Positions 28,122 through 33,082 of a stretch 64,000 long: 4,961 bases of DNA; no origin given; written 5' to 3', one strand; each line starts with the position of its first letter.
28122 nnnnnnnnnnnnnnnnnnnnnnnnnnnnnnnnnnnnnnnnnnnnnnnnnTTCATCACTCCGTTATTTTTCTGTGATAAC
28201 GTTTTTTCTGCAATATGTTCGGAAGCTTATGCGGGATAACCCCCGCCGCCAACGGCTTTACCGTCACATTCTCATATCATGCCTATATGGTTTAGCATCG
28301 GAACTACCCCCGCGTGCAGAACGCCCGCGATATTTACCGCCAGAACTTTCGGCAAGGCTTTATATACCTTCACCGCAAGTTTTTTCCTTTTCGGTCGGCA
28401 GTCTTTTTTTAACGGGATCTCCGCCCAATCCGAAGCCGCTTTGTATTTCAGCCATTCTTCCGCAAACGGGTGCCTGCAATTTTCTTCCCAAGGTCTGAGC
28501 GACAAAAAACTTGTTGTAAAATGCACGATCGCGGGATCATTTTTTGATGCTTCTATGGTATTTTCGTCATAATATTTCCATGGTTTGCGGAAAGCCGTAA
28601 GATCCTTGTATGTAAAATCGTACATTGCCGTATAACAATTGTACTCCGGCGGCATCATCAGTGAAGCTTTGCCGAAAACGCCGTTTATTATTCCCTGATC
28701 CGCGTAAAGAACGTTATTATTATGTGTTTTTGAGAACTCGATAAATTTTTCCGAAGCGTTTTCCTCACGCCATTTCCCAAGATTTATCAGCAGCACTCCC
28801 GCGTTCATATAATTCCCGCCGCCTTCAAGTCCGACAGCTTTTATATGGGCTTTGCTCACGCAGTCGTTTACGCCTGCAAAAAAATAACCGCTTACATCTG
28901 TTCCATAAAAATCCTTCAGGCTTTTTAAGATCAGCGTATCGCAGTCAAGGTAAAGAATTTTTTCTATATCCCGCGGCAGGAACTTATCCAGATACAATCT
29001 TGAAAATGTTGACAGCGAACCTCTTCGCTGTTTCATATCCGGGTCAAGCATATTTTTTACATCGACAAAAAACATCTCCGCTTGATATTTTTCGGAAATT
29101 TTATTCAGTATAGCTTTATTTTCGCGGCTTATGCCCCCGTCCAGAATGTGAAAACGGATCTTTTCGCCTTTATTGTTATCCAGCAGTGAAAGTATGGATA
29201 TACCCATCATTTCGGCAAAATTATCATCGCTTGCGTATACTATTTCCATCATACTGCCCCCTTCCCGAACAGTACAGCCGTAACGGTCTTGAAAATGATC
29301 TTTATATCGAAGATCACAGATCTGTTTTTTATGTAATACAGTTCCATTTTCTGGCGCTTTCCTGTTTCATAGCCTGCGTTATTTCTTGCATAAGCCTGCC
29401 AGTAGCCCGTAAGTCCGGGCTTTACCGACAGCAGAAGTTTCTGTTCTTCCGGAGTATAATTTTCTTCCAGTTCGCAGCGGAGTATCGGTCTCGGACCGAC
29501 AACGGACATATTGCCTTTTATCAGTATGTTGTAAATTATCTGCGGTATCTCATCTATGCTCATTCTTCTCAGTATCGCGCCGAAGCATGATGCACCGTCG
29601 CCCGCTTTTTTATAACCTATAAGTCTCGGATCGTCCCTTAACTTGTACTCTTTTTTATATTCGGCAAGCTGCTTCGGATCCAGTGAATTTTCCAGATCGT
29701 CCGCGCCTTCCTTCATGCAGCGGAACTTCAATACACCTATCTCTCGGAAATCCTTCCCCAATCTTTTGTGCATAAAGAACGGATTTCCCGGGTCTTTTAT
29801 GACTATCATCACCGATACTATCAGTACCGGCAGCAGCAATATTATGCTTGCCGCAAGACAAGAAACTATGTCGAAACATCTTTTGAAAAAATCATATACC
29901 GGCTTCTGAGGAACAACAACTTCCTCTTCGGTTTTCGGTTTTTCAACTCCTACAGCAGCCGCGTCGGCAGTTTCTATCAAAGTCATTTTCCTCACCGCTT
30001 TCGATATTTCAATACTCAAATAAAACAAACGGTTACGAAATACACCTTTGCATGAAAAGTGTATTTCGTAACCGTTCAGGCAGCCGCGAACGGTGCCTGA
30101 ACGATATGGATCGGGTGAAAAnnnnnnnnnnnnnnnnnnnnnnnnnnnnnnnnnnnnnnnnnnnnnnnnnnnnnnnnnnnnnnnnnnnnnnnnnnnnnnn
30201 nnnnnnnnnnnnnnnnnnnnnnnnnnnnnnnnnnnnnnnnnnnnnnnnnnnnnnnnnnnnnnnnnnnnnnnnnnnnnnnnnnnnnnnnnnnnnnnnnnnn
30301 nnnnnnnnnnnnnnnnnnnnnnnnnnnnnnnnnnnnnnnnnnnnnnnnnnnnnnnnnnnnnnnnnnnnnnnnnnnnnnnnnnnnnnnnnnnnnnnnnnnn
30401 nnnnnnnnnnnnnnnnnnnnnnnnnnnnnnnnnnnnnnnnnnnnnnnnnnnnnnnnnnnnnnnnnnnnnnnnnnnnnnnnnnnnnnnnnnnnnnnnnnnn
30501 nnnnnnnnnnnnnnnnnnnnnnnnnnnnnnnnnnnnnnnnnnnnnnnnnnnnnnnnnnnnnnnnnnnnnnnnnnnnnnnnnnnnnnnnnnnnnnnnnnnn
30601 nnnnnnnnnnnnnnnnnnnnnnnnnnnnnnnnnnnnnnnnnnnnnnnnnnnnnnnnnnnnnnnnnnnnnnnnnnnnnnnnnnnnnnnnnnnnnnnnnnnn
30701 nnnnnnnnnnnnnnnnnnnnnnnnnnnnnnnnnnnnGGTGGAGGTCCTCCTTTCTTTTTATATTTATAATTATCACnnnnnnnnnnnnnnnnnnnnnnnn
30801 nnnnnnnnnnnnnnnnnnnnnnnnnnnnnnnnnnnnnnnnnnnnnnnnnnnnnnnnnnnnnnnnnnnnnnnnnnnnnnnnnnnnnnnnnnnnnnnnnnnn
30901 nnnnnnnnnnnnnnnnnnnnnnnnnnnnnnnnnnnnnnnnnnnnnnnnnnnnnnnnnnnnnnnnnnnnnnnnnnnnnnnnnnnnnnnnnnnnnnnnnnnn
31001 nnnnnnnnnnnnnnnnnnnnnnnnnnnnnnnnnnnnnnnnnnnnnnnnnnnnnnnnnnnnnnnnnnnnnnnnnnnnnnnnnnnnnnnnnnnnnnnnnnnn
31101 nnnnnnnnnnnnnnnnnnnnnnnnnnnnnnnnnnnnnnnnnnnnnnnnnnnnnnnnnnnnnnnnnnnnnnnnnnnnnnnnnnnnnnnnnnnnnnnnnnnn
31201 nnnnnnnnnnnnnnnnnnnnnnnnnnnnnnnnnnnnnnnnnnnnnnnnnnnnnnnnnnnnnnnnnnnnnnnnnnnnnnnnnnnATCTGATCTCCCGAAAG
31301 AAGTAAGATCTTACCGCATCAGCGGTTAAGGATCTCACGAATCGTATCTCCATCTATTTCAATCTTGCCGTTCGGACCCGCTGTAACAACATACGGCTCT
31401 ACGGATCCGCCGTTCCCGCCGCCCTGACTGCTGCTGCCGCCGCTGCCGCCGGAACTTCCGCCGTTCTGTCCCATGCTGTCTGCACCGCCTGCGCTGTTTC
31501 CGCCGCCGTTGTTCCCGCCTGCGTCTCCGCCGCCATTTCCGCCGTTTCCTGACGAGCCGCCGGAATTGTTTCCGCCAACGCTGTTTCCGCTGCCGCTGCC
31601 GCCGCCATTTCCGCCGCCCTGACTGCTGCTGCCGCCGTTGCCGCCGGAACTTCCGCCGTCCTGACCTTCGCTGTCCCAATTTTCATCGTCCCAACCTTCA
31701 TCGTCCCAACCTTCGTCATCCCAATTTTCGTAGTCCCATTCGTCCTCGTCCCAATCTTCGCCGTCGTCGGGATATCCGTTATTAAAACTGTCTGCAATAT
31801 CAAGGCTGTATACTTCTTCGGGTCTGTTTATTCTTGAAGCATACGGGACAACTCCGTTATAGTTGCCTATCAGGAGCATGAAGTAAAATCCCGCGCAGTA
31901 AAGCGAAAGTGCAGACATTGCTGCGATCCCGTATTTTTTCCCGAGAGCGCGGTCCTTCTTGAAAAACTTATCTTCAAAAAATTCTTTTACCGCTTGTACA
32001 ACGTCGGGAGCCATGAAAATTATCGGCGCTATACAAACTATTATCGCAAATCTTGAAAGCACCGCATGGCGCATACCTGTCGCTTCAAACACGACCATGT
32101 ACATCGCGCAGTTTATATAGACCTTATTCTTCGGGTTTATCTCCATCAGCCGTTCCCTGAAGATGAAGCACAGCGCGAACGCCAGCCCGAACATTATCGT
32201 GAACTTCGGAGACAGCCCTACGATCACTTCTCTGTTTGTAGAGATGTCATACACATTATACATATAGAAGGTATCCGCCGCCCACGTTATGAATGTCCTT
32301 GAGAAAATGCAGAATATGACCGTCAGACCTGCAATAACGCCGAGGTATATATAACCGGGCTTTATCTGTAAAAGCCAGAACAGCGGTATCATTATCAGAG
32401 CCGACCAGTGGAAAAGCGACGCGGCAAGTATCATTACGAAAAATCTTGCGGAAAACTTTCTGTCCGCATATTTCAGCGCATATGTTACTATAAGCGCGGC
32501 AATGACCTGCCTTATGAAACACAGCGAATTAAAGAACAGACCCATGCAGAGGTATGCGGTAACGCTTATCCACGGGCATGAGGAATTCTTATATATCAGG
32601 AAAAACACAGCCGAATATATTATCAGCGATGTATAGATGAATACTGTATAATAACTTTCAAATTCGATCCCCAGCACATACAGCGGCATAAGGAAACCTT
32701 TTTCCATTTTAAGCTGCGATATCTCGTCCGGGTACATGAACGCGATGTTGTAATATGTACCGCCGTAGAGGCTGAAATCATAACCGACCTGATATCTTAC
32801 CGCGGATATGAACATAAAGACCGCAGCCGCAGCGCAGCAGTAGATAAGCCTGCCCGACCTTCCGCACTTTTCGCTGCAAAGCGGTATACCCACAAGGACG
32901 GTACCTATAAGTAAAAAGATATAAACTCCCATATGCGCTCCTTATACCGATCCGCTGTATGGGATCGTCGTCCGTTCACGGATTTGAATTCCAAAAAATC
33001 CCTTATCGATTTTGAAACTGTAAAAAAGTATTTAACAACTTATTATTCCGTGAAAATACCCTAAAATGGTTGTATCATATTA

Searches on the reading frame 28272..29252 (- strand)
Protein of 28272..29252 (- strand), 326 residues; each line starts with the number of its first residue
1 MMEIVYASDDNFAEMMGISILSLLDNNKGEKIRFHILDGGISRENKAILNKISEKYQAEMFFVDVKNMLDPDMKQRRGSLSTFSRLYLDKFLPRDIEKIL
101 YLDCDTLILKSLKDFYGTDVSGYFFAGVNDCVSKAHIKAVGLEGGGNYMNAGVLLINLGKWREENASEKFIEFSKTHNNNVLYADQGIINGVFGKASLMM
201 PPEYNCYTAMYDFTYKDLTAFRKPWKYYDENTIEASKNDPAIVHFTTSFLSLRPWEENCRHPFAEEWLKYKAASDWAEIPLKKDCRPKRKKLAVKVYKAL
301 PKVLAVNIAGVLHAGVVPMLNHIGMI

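Call 87: search_protein_families(library=pfam, proteins=[window:28272-29252:-], max_evalue=0.00001)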
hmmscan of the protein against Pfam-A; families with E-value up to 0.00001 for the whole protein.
window:28272-29252:- (326 aa): 2 families
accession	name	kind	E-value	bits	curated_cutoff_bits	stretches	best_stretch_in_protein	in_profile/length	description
PF01501.26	Glyco_transf_8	-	8.7e-45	153.7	24.3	1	4-258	2-252/253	Glycosyl transferase family 8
PF18404.7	Glyco_transf_24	-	3.6e-12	46.7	25.7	1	7-138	7-138/268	Glucosyltransferase 24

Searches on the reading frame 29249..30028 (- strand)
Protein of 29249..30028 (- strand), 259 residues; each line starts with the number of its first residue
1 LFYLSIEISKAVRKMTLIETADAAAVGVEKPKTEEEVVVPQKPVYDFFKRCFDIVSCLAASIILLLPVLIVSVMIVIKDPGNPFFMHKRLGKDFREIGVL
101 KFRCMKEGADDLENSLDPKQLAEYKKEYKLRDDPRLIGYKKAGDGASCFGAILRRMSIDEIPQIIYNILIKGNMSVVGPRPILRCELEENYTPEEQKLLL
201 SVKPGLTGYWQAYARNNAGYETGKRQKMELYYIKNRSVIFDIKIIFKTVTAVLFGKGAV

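Call 87: search_protein_families(library=pfam, proteins=[window:29249-30028:-], max_evalue=0.00001)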
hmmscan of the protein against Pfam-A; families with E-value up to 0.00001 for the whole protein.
window:29249-30028:- (259 aa): 1 family
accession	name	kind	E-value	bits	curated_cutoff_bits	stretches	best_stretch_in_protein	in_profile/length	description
PF02397.22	Bac_transf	-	3e-46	157.7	27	1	49-253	1-178/179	Bacterial sugar transferase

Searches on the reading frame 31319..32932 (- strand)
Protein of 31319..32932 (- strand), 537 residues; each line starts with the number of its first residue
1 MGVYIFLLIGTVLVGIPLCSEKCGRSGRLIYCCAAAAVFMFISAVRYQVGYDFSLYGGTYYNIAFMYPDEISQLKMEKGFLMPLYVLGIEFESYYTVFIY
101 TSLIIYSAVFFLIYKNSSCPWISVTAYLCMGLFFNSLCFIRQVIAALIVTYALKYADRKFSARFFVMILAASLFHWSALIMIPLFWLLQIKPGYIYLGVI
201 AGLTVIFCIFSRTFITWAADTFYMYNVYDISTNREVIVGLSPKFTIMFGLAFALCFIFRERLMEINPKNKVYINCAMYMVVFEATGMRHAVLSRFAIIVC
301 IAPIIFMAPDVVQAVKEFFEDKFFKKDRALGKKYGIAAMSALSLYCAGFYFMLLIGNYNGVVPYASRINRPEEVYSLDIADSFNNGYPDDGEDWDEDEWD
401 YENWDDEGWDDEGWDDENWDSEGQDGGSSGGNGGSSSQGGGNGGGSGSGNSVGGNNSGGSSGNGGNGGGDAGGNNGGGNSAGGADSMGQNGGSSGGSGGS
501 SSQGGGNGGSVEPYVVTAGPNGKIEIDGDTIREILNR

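Call 87: search_protein_families(library=pfam, proteins=[window:31319-32932:-], max_evalue=0.00001)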
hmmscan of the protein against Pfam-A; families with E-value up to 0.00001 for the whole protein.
window:31319-32932:- (537 aa): 1 family
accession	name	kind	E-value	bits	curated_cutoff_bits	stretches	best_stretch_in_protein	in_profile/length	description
PF14897.12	EpsG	-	6.1e-30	104.9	30.1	1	30-365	2-325/326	EpsG family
